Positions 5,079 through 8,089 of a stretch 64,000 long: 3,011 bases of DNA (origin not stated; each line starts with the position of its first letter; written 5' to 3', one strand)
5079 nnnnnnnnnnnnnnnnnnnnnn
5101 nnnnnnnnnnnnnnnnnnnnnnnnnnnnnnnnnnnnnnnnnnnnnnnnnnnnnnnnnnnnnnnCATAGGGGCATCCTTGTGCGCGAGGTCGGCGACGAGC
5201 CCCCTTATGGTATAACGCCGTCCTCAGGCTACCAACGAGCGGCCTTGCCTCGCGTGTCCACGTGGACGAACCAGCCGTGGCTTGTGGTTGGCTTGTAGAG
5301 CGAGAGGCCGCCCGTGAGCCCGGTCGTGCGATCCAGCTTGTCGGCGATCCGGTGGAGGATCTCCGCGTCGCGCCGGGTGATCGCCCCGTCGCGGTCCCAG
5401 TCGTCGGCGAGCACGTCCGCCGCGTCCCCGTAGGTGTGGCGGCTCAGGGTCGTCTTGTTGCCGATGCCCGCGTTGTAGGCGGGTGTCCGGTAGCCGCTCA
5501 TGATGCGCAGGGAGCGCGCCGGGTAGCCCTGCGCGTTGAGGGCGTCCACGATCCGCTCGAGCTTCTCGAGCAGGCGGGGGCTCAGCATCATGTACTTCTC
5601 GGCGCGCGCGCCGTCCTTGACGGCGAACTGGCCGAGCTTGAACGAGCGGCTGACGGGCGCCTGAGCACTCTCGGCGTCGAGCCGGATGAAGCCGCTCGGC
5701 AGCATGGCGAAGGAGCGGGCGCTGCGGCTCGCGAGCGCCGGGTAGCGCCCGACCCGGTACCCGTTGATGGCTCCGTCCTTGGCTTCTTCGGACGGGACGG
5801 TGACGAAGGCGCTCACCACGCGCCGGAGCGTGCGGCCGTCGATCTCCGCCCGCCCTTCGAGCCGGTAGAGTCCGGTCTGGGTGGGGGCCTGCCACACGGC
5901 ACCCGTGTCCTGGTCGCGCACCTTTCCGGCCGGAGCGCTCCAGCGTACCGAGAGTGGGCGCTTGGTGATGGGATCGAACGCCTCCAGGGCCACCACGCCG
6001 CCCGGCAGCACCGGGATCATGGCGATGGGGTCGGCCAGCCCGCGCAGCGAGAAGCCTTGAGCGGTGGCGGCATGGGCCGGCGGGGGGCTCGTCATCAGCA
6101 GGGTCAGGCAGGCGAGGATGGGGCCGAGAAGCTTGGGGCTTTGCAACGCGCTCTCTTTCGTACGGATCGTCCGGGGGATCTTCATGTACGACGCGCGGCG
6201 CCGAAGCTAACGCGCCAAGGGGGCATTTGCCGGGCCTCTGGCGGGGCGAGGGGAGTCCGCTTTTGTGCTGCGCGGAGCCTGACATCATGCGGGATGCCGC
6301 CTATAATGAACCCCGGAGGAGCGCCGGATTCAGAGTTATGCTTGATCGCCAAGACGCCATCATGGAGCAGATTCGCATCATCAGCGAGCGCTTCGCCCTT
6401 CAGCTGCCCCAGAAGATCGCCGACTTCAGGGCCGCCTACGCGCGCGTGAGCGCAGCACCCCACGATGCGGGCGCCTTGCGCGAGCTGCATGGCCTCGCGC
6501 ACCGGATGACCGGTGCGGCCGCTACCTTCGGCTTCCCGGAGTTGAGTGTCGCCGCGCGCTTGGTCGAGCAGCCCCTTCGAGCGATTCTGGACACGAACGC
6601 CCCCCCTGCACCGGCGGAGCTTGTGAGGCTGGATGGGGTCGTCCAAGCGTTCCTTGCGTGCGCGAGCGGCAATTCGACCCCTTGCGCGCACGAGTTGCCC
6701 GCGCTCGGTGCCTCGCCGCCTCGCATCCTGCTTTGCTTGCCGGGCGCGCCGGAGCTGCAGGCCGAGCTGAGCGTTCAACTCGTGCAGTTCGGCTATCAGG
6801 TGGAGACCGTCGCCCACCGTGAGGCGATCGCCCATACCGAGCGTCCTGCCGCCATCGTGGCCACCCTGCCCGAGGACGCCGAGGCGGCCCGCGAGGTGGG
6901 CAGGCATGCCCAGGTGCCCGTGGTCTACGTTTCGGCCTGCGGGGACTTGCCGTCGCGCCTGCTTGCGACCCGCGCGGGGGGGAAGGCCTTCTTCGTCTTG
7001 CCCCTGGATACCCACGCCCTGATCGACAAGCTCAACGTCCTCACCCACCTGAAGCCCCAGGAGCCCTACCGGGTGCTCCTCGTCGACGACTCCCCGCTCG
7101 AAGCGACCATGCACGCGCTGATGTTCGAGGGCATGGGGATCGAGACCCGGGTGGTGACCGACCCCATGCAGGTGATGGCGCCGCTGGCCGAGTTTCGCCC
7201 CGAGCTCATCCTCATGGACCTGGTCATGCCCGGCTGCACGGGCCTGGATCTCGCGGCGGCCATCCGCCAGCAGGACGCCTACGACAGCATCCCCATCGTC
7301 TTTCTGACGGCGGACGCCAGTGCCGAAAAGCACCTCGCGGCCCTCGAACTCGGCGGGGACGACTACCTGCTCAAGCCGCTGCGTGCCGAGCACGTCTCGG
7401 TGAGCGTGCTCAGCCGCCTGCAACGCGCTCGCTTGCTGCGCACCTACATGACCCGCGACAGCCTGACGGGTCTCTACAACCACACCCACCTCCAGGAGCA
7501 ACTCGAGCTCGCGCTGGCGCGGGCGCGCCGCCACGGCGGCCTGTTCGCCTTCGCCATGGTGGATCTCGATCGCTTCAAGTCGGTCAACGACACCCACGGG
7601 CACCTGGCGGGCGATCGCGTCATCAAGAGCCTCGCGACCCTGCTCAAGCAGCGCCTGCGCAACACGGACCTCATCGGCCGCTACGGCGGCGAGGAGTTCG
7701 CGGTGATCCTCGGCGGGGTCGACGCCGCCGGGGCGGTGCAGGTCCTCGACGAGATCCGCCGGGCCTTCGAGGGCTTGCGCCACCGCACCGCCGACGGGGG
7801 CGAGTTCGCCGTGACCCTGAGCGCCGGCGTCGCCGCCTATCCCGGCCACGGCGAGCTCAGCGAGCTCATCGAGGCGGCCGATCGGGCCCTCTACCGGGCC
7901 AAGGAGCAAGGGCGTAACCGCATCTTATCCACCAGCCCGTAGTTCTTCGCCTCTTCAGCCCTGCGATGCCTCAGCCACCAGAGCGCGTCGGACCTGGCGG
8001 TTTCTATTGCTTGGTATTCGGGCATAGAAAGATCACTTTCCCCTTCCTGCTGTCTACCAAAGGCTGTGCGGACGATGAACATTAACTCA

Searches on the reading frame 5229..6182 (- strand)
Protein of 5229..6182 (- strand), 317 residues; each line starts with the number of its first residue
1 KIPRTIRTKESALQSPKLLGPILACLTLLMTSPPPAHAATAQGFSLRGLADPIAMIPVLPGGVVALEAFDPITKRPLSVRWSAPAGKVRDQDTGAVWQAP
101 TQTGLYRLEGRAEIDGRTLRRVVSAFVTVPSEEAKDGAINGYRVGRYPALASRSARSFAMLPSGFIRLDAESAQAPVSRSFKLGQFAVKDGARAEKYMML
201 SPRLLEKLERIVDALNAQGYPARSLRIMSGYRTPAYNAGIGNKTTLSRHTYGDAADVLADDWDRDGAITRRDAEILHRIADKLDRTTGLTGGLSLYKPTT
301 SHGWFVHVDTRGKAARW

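Call 19: search_protein_families(library=pfam, proteins=[window:5229-6182:-], max_evalue=0.001)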
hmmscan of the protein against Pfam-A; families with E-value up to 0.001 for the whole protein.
window:5229-6182:- (317 aa): 2 families
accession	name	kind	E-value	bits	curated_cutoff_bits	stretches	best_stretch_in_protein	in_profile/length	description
PF08291.16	Peptidase_M15_3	-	2.8e-05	24.7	23.2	1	197-262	24-79/108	Peptidase M15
PF05951.18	Peptidase_M15_2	-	3e-05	24.2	27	1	192-310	45-147/153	Bacterial protein of unknown function (DUF882)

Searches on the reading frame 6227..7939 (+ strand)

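Call 19: search_protein_families(library=pfam, proteins=[window:6227-7939:+], max_evalue=0.001)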
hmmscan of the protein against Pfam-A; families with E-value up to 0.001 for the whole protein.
window:6227-7939:+ (571 aa): 4 families
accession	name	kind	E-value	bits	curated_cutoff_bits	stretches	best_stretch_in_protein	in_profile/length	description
PF00990.26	GGDEF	-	3.2e-46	157.5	23.8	1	410-565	3-161/161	Diguanylate cyclase, GGDEF domain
PF00072.30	Response_reg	-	1.2e-23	83.8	30.2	1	283-389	1-105/111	Response regulator receiver domain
PF01627.28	Hpt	-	4.4e-07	30.5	24.6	1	55-137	5-76/84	Hpt domain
PF22335.1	Cas10-Cmr2_palm2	-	2.4e-05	24.9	27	1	487-566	58-132/133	Cas10/Cmr2, second palm domain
